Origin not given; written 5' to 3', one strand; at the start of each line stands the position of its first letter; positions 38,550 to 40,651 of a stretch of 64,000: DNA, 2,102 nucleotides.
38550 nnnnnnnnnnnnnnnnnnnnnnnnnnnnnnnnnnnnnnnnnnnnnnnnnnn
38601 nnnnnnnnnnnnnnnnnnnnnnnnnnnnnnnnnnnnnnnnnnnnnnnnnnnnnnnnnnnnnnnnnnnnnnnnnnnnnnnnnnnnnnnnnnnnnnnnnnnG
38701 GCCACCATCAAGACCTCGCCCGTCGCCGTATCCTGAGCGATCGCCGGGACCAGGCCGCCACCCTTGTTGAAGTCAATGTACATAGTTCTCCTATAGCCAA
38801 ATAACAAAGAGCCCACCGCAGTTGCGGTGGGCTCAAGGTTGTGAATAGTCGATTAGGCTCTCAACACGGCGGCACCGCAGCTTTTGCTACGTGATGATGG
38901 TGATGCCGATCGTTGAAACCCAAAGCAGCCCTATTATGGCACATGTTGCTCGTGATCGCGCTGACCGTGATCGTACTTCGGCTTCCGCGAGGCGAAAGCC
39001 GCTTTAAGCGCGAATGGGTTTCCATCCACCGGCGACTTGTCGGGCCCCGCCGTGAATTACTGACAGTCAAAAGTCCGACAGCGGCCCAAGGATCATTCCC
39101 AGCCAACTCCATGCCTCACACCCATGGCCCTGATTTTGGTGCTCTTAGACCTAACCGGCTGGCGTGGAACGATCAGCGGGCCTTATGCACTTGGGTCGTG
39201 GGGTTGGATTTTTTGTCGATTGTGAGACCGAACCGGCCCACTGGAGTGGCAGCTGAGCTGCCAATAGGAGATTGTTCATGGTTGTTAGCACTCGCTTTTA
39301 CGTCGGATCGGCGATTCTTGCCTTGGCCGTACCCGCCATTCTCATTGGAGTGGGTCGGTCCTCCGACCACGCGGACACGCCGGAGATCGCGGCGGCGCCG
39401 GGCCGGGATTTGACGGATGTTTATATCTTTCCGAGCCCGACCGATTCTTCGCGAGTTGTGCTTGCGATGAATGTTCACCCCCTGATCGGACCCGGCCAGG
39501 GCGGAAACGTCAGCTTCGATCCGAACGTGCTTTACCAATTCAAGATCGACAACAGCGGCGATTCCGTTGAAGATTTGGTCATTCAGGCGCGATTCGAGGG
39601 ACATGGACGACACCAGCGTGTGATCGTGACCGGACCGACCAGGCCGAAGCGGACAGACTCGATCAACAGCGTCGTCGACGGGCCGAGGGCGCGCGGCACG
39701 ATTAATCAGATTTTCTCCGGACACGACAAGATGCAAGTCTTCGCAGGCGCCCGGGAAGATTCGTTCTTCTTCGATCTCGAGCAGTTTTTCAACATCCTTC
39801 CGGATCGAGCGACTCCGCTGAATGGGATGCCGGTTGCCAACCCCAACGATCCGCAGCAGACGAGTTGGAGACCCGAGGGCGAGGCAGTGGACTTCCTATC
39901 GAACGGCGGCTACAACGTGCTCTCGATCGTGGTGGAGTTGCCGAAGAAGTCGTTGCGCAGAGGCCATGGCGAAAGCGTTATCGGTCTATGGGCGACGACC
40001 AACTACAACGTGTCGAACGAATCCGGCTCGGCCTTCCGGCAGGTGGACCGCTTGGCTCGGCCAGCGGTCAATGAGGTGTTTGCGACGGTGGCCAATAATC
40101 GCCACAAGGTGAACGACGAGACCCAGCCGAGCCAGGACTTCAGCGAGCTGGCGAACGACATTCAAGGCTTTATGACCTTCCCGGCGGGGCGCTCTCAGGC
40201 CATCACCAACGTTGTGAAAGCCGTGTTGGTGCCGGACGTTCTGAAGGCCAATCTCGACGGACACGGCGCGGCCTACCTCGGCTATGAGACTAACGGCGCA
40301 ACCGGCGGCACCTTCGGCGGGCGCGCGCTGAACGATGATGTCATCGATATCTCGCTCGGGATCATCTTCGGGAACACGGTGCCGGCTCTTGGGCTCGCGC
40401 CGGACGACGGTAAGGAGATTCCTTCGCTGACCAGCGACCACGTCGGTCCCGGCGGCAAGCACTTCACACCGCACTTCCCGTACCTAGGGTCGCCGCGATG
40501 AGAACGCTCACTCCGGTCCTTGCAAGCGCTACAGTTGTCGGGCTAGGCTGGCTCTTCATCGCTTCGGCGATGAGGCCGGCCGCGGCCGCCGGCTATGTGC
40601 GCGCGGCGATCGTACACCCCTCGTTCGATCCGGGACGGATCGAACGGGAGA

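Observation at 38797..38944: Leader-peptide transcription attenuator in front of the his operon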

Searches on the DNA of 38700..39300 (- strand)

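Call 9: search_rna_families(source=window, start=38700, end=39300, threshold=evalue, max_evalue=10)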
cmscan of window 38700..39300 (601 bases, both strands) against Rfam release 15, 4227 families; matches with E-value up to 10: 5.
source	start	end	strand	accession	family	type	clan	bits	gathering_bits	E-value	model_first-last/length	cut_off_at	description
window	38802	38924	-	RF00506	Thr_leader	Cis-reg; leader;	-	25.8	55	0.013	1-118/118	no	Threonine operon leader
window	38772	38834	+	RF02844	RefA9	Gene; antisense;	-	16.6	49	8.4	1-64/64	no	Enterococcus sRNA A9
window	39099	39127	-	RF00523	Prion_pknot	Cis-reg;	-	16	39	2.7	1-40/40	no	Prion pseudoknot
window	39007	39136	-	RF01963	RMST_2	Gene; lncRNA;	-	14.6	45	4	1-135/135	no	Rhabdomyosarcoma 2 associated transcript conserved region 2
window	38809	38834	-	RF02225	sX6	Gene; sRNA;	-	8.8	40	7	295-320/342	no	Proteobacterial sRNA sX6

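Call 63: build_rna_model(alignment_id=A2, structure=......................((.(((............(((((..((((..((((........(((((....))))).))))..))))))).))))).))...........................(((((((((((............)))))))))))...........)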
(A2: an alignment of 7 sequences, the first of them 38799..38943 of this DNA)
Model R1 built from alignment A2 (7 sequences, 174 columns); structure: as given.
model positions 146; base pairs 34; branch points 1; effective number of sequences 2.47; information 0.59 bits per position. Calibrated on 0.2 Mb of random sequence (short: E-values are rough).
structure used (alignment columns):
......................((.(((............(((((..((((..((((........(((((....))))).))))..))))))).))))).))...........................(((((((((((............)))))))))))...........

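Call 65: search_with_rna_model(model_id=R1, sources=[window, L001, L002, L003, L004, L005, L006, L007, L008, L009, L010, L011, L012, L013, L014, L015, L016, L017, L018, L019, L020, L021, L022, L023, L024, L025, L026, L027, L028, L029, L030, L031, L032, L033, L034, L035, L036, L037, L038, L039, L040, L041, L042, L043, L044, L045, L046, L047, L048, L049, L050, L051, L052, L053, L054, L055, L056, L057, L058, L059, L060, L061, L062, L063, L064, L065, L066, L067, L068, L069, L070, L071, L072, L073, L074, L075, L076, L077, L078, L079, L080, L083, L084, L085, L086, L087, L090, L091, L092, L093, L094, L095, L096, L097, L098, L099, L100, L166], max_evalue=1)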
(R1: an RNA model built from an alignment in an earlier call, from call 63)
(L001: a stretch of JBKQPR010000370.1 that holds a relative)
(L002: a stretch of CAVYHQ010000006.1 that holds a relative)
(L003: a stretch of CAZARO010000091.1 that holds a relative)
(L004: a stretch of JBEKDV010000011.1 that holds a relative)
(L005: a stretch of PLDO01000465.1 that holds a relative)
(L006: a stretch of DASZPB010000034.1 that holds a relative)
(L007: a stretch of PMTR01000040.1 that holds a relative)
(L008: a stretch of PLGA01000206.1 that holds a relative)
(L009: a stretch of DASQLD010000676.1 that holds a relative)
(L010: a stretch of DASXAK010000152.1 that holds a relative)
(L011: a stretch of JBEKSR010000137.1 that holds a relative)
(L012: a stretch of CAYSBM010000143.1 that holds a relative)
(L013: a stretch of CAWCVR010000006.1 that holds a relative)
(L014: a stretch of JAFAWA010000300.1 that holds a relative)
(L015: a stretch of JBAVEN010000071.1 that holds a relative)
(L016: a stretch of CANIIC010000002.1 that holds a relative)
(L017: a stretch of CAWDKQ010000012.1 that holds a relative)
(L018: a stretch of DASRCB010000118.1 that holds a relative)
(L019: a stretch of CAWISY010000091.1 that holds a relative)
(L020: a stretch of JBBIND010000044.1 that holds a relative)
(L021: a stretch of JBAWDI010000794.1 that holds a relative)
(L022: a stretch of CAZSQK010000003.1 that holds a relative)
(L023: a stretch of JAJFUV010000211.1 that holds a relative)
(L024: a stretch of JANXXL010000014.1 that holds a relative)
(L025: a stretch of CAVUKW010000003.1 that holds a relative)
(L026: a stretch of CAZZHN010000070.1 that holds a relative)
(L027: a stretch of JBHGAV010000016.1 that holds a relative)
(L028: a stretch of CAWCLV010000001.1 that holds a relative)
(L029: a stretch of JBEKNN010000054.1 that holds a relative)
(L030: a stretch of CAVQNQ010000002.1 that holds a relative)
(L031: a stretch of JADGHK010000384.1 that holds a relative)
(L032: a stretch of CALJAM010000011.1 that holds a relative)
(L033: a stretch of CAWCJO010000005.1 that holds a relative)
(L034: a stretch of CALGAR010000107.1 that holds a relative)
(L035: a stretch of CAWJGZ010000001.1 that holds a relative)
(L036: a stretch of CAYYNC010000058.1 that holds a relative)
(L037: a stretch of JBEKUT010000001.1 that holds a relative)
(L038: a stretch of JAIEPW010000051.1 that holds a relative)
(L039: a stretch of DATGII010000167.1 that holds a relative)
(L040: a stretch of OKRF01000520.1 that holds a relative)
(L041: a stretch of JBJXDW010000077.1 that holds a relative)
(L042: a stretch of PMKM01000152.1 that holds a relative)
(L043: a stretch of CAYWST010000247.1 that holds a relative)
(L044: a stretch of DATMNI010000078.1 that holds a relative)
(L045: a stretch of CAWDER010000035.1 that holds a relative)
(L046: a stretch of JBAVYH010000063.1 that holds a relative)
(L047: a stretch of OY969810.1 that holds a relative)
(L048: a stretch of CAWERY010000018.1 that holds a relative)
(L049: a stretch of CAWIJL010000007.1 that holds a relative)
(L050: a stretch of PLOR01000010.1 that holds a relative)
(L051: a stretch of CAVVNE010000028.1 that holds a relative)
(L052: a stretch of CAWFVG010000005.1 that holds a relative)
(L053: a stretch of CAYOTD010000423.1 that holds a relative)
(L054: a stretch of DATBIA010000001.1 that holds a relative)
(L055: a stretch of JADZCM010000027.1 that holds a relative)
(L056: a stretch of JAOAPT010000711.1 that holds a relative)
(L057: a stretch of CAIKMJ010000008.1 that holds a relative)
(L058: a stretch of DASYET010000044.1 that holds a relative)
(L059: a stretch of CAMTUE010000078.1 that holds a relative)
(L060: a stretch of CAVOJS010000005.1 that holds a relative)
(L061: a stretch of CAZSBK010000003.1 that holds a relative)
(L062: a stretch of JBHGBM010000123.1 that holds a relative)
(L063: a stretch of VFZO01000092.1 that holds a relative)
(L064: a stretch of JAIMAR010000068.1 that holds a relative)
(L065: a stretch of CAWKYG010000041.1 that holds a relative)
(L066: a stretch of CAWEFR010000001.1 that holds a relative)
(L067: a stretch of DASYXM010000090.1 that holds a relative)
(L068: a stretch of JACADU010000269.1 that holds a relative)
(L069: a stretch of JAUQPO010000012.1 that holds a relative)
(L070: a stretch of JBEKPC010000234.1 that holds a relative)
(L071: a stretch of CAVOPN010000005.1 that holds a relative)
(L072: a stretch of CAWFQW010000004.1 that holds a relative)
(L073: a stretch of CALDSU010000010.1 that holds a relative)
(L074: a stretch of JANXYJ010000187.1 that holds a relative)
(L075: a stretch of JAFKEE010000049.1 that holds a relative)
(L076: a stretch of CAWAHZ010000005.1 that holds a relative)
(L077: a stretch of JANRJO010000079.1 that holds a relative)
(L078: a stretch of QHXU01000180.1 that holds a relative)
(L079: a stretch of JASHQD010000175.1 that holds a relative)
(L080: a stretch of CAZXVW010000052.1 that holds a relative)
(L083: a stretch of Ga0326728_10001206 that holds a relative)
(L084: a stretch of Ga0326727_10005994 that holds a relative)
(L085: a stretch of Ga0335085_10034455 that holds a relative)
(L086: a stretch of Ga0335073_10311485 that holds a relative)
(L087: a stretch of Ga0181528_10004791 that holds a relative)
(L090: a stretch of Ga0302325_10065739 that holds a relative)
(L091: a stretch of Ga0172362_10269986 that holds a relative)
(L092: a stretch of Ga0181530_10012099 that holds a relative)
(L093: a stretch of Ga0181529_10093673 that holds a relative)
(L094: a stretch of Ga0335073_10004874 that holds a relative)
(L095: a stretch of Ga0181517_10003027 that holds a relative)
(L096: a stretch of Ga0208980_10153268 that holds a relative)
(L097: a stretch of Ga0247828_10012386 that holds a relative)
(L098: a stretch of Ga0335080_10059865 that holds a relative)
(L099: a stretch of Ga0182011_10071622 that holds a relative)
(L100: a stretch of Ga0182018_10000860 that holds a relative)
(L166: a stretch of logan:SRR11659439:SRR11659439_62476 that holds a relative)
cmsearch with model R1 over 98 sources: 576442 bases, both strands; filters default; matches with E-value up to 1: 72.
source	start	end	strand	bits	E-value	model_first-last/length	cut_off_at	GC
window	38799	38943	-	139.1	3.9e-28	1-146/146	no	0.52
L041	2820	2982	+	95.8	2.3e-18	1-146/146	no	0.43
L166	1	86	+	51.3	2.6e-08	67-146/146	5'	0.56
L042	2856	2996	+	38.2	2.2e-05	1-146/146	no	0.54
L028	2837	2991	+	36.6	5.1e-05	1-146/146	no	0.54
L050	2857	2996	+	35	0.00012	1-146/146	no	0.54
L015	2856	2996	+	34.4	0.00017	1-146/146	no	0.55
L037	2854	2985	+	34.3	0.00017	1-146/146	no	0.52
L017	2851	2985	+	33.9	0.00022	1-146/146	no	0.52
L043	2814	2970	+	33.6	0.00025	1-146/146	no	0.57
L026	2856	2995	+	33.4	0.00027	1-146/146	no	0.53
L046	2856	2996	+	33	0.00034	1-146/146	no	0.54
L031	1052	1196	+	32.9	0.00035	1-146/146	no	0.46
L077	2852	3000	+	32.7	0.00039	1-146/146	no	0.59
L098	1046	1192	+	32.3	0.00049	1-146/146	no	0.56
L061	2834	2985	+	32.3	0.00049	1-146/146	no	0.59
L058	2831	2978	+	32.1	0.00053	1-146/146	no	0.52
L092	1046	1194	+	32.1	0.00055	1-146/146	no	0.54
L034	2851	2990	+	31.1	0.00092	1-146/146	no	0.47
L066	2846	2986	+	30.8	0.0011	1-146/146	no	0.48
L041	2938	3015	-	30.4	0.0013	1-146/146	no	0.45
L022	2845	2993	+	30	0.0016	1-146/146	no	0.56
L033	2841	2966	+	29.7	0.0019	1-146/146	no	0.53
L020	2839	2992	+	29.5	0.0021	1-146/146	no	0.55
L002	2844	2992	+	29.4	0.0022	1-146/146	no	0.53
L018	2855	2992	+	29.4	0.0022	1-146/146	no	0.55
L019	469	613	+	29.4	0.0023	1-146/146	no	0.59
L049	2840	2992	+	29.2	0.0024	1-146/146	no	0.55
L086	1046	1194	+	29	0.0027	1-146/146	no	0.58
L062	2174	2320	+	28.6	0.0034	1-146/146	no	0.57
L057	2794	2945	+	28.3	0.0039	1-146/146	no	0.55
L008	2852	2994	+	28.2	0.004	1-146/146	no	0.54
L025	2837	2985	+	28.2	0.0042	1-146/146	no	0.5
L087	1046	1191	+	27.9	0.0047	1-146/146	no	0.52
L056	2849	2993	+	27.5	0.0059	1-146/146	no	0.53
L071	2855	2993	+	27.5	0.006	1-146/146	no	0.46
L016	2831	2986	+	27.4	0.0061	1-146/146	no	0.53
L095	1048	1191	+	27.3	0.0065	1-146/146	no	0.57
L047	2822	2971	+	27.1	0.0074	1-146/146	no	0.49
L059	2833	2984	+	27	0.0079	1-146/146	no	0.61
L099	1047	1194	+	26.5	0.01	1-146/146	no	0.51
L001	2841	2991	+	26.4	0.011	1-146/146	no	0.6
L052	2848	2990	+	26.2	0.011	1-146/146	no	0.56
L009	2844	2991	+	26.2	0.012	1-146/146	no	0.54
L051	2851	2993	+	26.1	0.012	1-146/146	no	0.49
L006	1273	1428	+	26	0.013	1-146/146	no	0.53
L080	2843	2991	+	25.6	0.016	1-146/146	no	0.54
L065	2845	2995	+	25.5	0.017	1-146/146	no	0.52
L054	2845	2993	+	25.3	0.019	1-146/146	no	0.56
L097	1047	1188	+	25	0.022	1-146/146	no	0.51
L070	488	631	+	24.8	0.024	1-146/146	no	0.46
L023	2840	2994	+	24.4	0.029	1-146/146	no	0.55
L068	2560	2711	+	23.9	0.039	1-146/146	no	0.59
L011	1257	1415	+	23.1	0.058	1-146/146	no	0.55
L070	589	714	-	22.6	0.075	1-146/146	no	0.52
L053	2837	2990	+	21.6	0.13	1-146/146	no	0.6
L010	2836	2993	+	21.4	0.14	1-146/146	no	0.59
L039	2847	2991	+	21.3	0.15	1-146/146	no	0.5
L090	86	232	+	21.1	0.16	1-146/146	no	0.52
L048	2842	2990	+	20.8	0.19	1-146/146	no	0.52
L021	910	1069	+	20.7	0.2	1-146/146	no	0.57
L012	2846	2993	+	20.7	0.2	1-146/146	no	0.56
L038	2831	2984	+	20.2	0.26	1-146/146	no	0.59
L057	2899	3002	-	19.9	0.3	1-146/146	no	0.54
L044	2847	2986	+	19.7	0.34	1-146/146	no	0.54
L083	1058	1193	+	19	0.5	1-146/146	no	0.56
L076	2839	2968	+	18.7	0.58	1-146/146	no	0.53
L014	2838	2995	+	18.5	0.65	1-146/146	no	0.54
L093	469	626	+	18.2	0.73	1-146/146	no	0.56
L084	1047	1191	+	18.1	0.78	1-146/146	no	0.53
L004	2823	2983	+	17.8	0.92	1-146/146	no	0.53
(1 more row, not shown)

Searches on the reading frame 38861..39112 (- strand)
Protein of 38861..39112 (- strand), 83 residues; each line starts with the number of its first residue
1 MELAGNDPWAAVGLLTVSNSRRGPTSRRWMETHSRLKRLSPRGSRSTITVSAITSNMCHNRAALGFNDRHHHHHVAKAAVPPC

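Call 55: search_protein_families(library=pfam, proteins=[window:38861-39112:-], max_evalue=0.001)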
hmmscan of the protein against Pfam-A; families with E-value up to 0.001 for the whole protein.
window:38861-39112:- (83 aa): 0 families

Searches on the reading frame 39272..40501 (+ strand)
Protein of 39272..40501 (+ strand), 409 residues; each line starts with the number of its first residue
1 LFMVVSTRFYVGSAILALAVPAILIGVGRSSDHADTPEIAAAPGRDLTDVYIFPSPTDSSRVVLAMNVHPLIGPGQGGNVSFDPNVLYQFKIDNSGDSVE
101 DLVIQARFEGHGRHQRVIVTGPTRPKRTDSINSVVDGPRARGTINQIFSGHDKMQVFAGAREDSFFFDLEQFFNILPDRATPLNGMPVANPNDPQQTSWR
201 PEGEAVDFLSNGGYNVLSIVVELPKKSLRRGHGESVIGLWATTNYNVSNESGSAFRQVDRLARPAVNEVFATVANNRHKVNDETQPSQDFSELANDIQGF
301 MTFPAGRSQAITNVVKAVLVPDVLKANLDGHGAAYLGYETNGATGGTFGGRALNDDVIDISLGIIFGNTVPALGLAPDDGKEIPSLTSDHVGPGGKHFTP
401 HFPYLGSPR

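Call 55: search_protein_families(library=pfam, proteins=[window:39272-40501:+], max_evalue=0.001)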
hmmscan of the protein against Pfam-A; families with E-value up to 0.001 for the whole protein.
window:39272-40501:+ (409 aa): 1 family
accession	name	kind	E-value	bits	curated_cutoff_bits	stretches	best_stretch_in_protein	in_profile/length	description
PF14224.11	DUF4331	-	1e-56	193.5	27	2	145-408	155-421/421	Domain of unknown function (DUF4331)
